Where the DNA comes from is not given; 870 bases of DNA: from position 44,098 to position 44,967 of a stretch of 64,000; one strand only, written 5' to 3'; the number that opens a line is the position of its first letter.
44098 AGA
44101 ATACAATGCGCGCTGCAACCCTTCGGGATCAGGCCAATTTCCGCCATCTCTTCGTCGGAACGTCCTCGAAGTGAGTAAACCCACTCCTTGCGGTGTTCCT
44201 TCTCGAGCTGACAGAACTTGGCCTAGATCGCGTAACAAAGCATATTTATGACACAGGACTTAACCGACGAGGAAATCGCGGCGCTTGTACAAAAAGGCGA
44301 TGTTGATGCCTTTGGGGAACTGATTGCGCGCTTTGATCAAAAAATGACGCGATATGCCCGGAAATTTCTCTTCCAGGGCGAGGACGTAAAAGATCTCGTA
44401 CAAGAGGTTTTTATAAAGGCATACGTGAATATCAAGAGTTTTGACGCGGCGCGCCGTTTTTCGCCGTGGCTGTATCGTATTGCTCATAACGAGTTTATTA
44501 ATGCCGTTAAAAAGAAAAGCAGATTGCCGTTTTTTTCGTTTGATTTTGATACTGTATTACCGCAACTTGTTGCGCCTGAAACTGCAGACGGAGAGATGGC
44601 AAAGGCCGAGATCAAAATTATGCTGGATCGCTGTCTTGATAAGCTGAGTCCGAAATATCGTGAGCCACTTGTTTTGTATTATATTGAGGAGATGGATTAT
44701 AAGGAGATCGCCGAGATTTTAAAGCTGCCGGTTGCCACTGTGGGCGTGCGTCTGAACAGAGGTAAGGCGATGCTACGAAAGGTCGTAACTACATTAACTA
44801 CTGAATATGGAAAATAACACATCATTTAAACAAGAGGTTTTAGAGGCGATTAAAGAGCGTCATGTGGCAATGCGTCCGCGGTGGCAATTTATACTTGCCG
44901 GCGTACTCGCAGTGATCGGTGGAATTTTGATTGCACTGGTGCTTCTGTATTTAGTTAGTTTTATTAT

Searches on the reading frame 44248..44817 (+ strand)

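Call 105: search_protein_families(library=pfam, proteins=[window:44248-44817:+], max_evalue=0.001)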
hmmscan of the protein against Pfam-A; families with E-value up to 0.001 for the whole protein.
window:44248-44817:+ (189 aa): 4 families
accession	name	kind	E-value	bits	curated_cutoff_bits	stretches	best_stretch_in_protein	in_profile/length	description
PF08281.18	Sigma70_r4_2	-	1e-17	63.9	25.7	1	125-176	3-54/54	Sigma-70, region 4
PF04542.20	Sigma70_r2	-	1.6e-17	63.5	24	1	25-92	1-70/71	Sigma-70 region 2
PF04545.22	Sigma70_r4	-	9.3e-09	35.1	24.1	1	129-178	1-50/50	Sigma-70, region 4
PF07638.17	Sigma70_ECF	-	0.00015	22.1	21.1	0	10-53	7-49/185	ECF sigma factor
